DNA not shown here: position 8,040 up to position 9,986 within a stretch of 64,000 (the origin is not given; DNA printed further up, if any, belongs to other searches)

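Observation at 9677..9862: (GA)13 tract sits inside the 5' end of the MTase-HNH gene and is out of frame: a candidate phase-variable (contingency) methyltransferase in an actinobacterium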

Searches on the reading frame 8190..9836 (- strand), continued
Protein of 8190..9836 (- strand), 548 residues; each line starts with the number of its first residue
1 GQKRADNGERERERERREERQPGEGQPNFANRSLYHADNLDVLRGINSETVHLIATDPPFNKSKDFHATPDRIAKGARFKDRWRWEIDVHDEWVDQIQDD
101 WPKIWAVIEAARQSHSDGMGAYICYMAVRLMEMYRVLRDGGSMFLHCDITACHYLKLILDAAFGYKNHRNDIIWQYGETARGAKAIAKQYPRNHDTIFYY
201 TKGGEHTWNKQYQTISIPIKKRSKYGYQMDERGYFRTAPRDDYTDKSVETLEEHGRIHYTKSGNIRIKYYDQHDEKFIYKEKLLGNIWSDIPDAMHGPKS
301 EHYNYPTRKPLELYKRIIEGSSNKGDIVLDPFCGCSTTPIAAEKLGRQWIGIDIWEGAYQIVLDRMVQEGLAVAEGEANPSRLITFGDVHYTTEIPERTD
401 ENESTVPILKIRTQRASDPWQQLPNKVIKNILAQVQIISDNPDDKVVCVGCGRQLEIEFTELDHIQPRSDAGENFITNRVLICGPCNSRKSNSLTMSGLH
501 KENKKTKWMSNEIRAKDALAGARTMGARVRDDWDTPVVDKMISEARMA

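Call 38: search_protein_families(library=padloc, proteins=[window:8190-9788:-], max_evalue=0.001)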
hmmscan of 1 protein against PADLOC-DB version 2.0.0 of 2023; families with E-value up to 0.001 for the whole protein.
window:8190-9788:- (532 aa): 68 families (the best 25 are shown)
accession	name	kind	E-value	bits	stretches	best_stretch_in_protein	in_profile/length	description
PDLC03339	MTase_II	-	2.1e-45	153.2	2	103-198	57-148/399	Type II methyltransferase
PDLC03354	MTase_II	-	6e-43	145.4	2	227-356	271-388/425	Type II methyltransferase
PDLC03300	MTase_II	-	5.4e-40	135.3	2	17-193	13-170/302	Type II methyltransferase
PDLC03371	MTase_II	-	1.4e-38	130.9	1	15-352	10-254/260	Type II methyltransferase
PDLC03299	MTase_II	-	2e-37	127.3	3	250-350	159-257/296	Type II methyltransferase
PDLC03633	MTase_III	-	1.5e-31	107.8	2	94-209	139-253/616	Type III methyltransferase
PDLC03636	MTase_III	-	1.8e-28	97.7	2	106-200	96-188/575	Type III methyltransferase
PDLC03635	MTase_III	-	4.9e-27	92.9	2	196-350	422-572/708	Type III methyltransferase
PDLC03638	MTase_III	-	2.5e-26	90.3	1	105-351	430-678/816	Type III methyltransferase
PDLC03644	MTase_III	-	3.9e-26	89.9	2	105-222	108-221/542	Type III methyltransferase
PDLC03238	MTase_II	-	1e-24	85.4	2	250-352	267-365/428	Type II methyltransferase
PDLC03353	MTase_II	-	1.8e-22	78.1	1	15-353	9-255/260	Type II methyltransferase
PDLC03387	MTase_II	-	3.3e-22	77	1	16-352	12-277/289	Type II methyltransferase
PDLC03265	MTase_II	-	2.9e-21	74.3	3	288-346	266-324/333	Type II methyltransferase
PDLC03634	MTase_III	-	9e-21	72.4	2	21-215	100-276/621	Type III methyltransferase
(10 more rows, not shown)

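Call 39: search_solved_structures(query=window:8190-9788:-, max_evalue=0.001, show_alignments=1)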
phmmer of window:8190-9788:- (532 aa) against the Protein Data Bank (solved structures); distinct sequences matched with E-value up to 0.001: 19.
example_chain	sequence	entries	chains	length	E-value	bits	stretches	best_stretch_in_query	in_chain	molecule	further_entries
2zie_A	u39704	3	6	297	7.8e-14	54.2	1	212-364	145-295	Putative modification methylase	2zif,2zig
1g60_A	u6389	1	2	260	3.4e-13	52.1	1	283-338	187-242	Adenine-specific Methyltransferase MboIIA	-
6k0w_B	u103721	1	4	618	1e-11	47.3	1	12-188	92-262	Adenine specific DNA methyltransferase (Mod)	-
8urk_A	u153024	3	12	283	2.4e-11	46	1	271-349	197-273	Methyltransferase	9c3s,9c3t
9c3u_A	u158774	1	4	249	2.6e-11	45.9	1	271-348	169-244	Methyltransferase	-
6pbd_A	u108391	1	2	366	6.9e-11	44.5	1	288-337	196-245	Modification methylase CcrMI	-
5hfj_A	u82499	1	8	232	3.7e-10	42.1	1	285-345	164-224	Adenine specific DNA methyltransferase (DpnA)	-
5hek_A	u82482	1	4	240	3.9e-10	42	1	285-346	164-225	Adenine specific DNA methyltransferase (DpnA)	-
8s9n_A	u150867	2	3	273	7e-09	37.9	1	284-345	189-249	DNA cytosine-N4 methyltransferase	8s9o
8s9m_A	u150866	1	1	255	7e-09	37.9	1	284-345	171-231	DNA cytosine-N4 methyltransferase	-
4zcf_A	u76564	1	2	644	1e-08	37.4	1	15-193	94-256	Restriction endonuclease EcoP15I, modification subunit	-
1nw8_A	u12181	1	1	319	1.1e-05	27.3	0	269-355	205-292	MODIFICATION METHYLASE RSRI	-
1eg2_A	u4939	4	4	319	1.2e-05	27.1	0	269-355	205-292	MODIFICATION METHYLASE RSRI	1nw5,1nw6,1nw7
8d2k_A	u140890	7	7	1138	2.9e-05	25.9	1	432-477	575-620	CRISPR-associated endonuclease, Csn1 family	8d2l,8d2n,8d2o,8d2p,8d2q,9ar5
8w2z_A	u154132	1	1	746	3.2e-05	25.8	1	432-508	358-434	HNH nuclease domain-containing protein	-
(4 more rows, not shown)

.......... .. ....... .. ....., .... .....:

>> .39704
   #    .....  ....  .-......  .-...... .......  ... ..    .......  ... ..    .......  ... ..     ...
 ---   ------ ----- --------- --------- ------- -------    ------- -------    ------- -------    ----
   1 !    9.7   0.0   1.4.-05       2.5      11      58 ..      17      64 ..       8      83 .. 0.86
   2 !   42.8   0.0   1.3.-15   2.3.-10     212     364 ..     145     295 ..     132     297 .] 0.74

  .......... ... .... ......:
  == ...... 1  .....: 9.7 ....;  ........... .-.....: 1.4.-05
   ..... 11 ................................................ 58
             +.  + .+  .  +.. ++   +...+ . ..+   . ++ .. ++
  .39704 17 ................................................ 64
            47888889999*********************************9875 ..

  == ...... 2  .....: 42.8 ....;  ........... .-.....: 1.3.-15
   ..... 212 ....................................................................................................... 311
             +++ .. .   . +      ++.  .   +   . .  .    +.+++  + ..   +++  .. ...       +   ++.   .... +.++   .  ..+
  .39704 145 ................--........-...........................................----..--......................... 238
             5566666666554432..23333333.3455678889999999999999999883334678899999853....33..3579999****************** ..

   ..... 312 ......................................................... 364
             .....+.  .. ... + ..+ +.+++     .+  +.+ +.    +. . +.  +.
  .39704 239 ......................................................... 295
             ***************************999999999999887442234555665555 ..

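Call 45: find_encoding_contigs(protein=P0032, flank=1500, max_places=6)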
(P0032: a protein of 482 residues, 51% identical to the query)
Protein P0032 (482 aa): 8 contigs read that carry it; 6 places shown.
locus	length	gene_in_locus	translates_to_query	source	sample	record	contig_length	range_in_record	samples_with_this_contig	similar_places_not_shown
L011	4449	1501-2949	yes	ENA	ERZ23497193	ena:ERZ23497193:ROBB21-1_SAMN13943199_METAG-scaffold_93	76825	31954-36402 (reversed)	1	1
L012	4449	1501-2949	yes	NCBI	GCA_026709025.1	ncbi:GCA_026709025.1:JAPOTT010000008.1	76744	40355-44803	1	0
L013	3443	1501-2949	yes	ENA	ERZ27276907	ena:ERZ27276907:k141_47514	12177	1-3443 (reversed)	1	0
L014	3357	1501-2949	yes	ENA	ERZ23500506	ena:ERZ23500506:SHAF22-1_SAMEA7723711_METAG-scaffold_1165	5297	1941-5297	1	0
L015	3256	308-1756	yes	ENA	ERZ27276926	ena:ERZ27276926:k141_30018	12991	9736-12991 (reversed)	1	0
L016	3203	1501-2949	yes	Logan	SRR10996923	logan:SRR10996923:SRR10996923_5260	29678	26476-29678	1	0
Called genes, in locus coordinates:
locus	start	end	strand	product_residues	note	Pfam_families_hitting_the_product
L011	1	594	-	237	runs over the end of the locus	-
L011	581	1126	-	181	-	-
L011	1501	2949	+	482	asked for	PF01555:N6_N4_Mtase, PF01844:HNH, PF13395:HNH_4 (weak), PF14279:HNH_5 (weak)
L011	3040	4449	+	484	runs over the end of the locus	PF02720:DUF222, PF01844:HNH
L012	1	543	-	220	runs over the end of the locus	-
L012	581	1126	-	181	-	-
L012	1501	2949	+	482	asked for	PF01555:N6_N4_Mtase, PF01844:HNH, PF13395:HNH_4 (weak), PF14279:HNH_5 (weak)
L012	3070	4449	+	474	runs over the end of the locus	PF02720:DUF222, PF01844:HNH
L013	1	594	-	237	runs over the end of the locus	-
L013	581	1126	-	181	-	-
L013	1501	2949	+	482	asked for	PF01555:N6_N4_Mtase, PF01844:HNH, PF13395:HNH_4 (weak), PF14279:HNH_5 (weak)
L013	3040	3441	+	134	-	?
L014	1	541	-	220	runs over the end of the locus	-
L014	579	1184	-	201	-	-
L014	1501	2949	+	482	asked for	PF01555:N6_N4_Mtase, PF01844:HNH, PF13395:HNH_4 (weak), PF14279:HNH_5 (weak)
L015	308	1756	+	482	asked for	PF01555:N6_N4_Mtase, PF01844:HNH, PF13395:HNH_4 (weak), PF14279:HNH_5 (weak)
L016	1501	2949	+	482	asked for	PF01555:N6_N4_Mtase, PF01844:HNH, PF13395:HNH_4 (weak), PF14279:HNH_5 (weak)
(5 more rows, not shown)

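Call 46: find_encoding_contigs(protein=P0061, flank=1500, max_places=3)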
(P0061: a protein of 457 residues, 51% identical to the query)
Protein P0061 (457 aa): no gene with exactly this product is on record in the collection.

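Call 64: find_related_loci(query=window:8190-9788:-, collection=viral_contigs, flank=3000)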
Query window:8190-9788:- (532 aa) in viral_contigs; peptide patterns used: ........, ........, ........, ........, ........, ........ (x = any residue, [..] = any of these).
No stretch of DNA in the collection matches any of the patterns.

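Call 72: search_protein_representatives(protein=window:8190-9788:-)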
Query: 532 residues. Proteins with E-value up to 0.001 (for the whole library): 29787; up to 1e-10: 8922; up to 1e-30: 2349. The best 150 are listed.
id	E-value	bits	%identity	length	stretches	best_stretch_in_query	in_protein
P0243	4.6e-182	622.7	46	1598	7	13-230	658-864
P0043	4.7e-159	546.8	49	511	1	5-512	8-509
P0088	7.8e-154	529.5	51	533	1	10-505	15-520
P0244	5.3e-146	503.7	52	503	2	233-520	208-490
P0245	4.1e-142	490.9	53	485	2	10-201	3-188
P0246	3.2e-132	458.2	49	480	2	281-518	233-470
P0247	1.4e-130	452.8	49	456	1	31-494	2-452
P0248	5.9e-129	447.4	50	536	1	10-514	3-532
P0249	1.9e-127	442.5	52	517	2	268-510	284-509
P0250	2.7e-126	438.6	50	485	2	11-224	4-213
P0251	4.7e-126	437.9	47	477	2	10-219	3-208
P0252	8.8e-124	430.4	52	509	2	241-508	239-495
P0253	9.9e-124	430.2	48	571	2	245-491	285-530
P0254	1.9e-120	419.3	48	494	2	9-197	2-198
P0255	1.9e-117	409.4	50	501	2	10-220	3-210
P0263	3.4e-109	382.2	47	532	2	272-505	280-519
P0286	2.9e-91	323.0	48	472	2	30-207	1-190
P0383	9.5e-70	252.0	42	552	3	61-200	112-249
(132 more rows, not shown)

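Call 74: find_encoding_contigs(protein=P0383, flank=1500, max_places=6)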
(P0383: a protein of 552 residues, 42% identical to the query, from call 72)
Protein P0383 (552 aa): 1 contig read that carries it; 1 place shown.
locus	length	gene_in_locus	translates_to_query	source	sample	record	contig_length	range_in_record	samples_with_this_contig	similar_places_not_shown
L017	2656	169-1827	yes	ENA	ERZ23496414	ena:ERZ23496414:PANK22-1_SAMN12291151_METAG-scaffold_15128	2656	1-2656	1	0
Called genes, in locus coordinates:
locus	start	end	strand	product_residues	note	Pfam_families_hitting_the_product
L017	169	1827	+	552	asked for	PF01555:N6_N4_Mtase, PF01844:HNH (weak)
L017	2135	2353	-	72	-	-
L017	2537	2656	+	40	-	?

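Call 75: find_encoding_contigs(protein=P0252, flank=1500, max_places=6)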
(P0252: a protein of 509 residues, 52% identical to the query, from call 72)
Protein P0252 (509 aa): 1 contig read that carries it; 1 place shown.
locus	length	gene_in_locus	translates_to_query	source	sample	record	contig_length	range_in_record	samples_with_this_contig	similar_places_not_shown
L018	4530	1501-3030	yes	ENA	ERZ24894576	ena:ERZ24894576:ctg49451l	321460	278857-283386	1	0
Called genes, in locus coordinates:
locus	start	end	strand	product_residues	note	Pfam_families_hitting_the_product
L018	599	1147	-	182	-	-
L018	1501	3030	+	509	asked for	PF01555:N6_N4_Mtase, PF01844:HNH, PF13395:HNH_4 (weak), PF14279:HNH_5 (weak)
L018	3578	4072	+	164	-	-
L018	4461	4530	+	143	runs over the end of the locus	-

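Call 78: find_encoding_contigs(protein=P0247, flank=1200, max_places=5)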
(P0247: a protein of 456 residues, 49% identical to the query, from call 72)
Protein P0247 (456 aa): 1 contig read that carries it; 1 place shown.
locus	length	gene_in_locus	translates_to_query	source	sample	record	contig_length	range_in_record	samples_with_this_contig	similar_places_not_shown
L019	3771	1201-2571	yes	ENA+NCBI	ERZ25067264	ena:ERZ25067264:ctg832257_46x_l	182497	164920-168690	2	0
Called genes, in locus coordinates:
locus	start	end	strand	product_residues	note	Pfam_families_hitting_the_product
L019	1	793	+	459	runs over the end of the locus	PF27312:BilD_N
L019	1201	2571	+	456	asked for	PF01555:N6_N4_Mtase, PF01844:HNH, PF14279:HNH_5 (weak)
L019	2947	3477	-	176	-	-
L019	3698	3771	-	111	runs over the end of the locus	-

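Call 79: find_encoding_contigs(protein=P0286, flank=1200, max_places=5)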
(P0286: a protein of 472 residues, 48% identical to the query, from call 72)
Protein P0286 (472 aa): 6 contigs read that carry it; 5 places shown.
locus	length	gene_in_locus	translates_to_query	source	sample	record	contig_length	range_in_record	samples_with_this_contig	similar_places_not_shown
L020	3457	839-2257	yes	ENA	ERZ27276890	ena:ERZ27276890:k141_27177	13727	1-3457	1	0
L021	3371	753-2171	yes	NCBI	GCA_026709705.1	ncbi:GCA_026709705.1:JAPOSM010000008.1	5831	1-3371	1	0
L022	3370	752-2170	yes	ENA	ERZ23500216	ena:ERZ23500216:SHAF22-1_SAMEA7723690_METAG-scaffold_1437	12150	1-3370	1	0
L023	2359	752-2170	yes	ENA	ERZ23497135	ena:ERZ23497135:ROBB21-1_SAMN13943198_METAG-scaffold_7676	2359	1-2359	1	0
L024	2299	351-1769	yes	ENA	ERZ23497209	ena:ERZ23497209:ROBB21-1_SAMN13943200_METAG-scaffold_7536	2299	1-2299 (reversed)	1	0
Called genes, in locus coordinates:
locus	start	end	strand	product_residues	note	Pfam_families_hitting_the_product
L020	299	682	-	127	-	-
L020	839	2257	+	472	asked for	PF01555:N6_N4_Mtase, PF01844:HNH (weak)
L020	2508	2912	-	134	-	PF01609:DDE_Tnp_1, PF13359:DDE_Tnp_4 (weak)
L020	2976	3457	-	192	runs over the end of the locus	PF05598:DUF772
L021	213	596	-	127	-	-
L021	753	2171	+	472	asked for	PF01555:N6_N4_Mtase, PF01844:HNH (weak)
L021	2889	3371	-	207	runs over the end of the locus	PF05598:DUF772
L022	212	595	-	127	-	-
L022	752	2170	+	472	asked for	PF01555:N6_N4_Mtase, PF01844:HNH (weak)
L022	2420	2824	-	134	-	PF01609:DDE_Tnp_1, PF13359:DDE_Tnp_4 (weak), PF13586:DDE_Tnp_1_2 (weak)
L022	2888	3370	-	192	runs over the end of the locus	PF05598:DUF772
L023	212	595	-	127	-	-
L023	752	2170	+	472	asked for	PF01555:N6_N4_Mtase, PF01844:HNH (weak)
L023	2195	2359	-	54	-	?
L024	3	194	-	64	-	?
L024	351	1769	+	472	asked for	PF01555:N6_N4_Mtase, PF01844:HNH (weak)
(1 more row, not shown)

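Call 80: find_encoding_contigs(protein=P0263, flank=1200, max_places=5)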
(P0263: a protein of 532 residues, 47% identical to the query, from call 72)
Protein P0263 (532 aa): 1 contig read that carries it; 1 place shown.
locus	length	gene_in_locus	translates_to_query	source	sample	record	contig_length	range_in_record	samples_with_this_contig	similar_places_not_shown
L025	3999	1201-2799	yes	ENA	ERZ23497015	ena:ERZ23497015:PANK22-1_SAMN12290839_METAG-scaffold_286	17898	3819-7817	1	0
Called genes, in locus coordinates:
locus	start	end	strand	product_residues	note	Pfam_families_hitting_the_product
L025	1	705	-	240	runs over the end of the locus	-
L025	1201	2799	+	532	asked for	PF01555:N6_N4_Mtase, PF01844:HNH, PF14279:HNH_5 (weak)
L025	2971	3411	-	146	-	-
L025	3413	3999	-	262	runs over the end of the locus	PF01555:N6_N4_Mtase, PF03602:Cons_hypoth95 (weak), PF01555:N6_N4_Mtase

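Call 87: search_dna_similar(query=window:8190-9788:-, collection=plasmids, mode=protein, max_rows=12, max_evalue=1e-20)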
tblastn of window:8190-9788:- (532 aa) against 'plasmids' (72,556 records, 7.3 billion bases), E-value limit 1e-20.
Records with a match: 35; places in all: 36; records where one place covers at least 80% of the query: 1.
Best place of each record, by identity: <60% 35.
By first word of the organism name: Acinetobacter 3; Enterococcus 3; Mesorhizobium 2; Phaeobacter 2; Paenarthrobacter 2; Arthrobacter 2; Bradyrhizobium 1; Rhizobium 1; Acetobacter 1; Microbacterium 1; and 17 more.
By predicted mobility (MOB-suite, as given by PLSDB): non-mobilizable 18; conjugative 11; mobilizable 6.
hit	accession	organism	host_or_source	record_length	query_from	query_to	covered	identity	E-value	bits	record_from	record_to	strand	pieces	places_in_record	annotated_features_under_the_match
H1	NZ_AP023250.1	Mesorhizobium sp. 131-2-5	Lotus japonicus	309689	11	351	64%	35.4%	2e-52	199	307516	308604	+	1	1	site-specific DNA-methyltransferase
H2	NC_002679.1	Mesorhizobium japonicum MAFF 303099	-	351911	11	351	64%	35.4%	2e-52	199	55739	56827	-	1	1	site-specific DNA-methyltransferase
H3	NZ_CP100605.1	Bradyrhizobium sp. Ash2021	-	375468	18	350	63%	35.5%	2e-46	182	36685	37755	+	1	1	DNA methyltransferase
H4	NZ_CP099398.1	Rhizobium sp. Pop5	Phaseolus vulgaris,Cell culture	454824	18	350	63%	34.8%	9e-52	197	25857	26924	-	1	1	DNA methyltransferase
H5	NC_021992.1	Acetobacter pasteurianus 386B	-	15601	14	441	80%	26.8%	1e-25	119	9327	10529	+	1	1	site-specific DNA-methyltransferase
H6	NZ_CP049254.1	Microbacterium amylolyticum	cell culture,soil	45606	18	352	63%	34.0%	2e-50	193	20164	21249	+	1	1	DNA methyltransferase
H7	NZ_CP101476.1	Cellulosimicrobium cellulans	water,poultry farm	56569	5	351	65%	31.7%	1e-47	186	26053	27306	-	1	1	DNA methyltransferase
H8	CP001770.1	Spirosoma linguale DSM 74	-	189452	7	352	65%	30.6%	1e-37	155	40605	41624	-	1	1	DNA methylase N-4/N-6 domain protein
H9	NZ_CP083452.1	Comamonas odontotermitis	cell culture,cucumber rhizosphere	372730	2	354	66%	29.8%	3e-36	151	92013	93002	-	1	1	site-specific DNA-methyltransferase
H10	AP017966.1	Candidatus Megaera polyxenophila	-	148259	18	338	60%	32.2%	7e-40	162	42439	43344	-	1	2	adenine specific DNA methylase Mod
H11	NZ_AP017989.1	Aminobacter sp. SS-2016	Lotus japoicus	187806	35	385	66%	28.7%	2e-25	118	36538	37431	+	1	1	site-specific DNA-methyltransferase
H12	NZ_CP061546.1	Acinetobacter seifertii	Homo sapiens,blood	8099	12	352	64%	29.3%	4e-32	139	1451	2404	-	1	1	site-specific DNA-methyltransferase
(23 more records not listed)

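Call 95: predict_structure(alignment_id=A2)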
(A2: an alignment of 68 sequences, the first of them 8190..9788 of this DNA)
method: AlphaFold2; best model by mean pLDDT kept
length: 532 residues; sequences in the alignment: 68
mean_pLDDT: 86.3   pTM: 0.68
mean pLDDT of the five models: 86.3, 85.4, 85.4, 85.1, 84.8
residues with pLDDT >= 90: 346; 70-90: 103; 50-70: 54; < 50: 29
segments of 3 or more residues with pLDDT < 50: 1-4, 48-61, 391-399
pLDDT, mean of each block of 10 residues (from residue 1): 59 93 91 96 67 39 66 84 92 96 95 95 96 93 96 95 67 83 95 94 96 97 96 97 97 97 95 82 57 85 97 90 93 86 79 74 56 85 70 43 90 95 82 97 96 87 98 91 97 97 97 95 93 86
secondary structure, 60 per line:
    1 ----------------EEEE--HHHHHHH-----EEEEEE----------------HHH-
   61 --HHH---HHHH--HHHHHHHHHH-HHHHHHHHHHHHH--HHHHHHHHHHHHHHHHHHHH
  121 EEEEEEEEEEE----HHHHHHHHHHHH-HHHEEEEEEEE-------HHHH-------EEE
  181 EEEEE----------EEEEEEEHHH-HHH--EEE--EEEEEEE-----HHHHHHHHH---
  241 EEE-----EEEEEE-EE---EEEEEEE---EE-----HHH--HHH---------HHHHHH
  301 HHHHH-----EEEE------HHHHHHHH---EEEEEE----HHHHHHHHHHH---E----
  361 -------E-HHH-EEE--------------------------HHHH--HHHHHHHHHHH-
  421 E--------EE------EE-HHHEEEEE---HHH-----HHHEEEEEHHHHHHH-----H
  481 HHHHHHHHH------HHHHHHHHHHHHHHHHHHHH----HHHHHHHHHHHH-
elements in order: E17-20 H23-29 E35-40 H69-72 H75-84 H86-98 H101-120 E121-131 H136-147 E152-159 H167-170 E178-185 E196-202 E212-214 E217-223 H229-237 E241-243 E249-254 E261-267 H295-305 E311-314 H321-328 E332-337 H342-352 E374-376 H403-406 H409-419 E444-448 E463-467 H468-474 H480-489 H496-515 H520-531
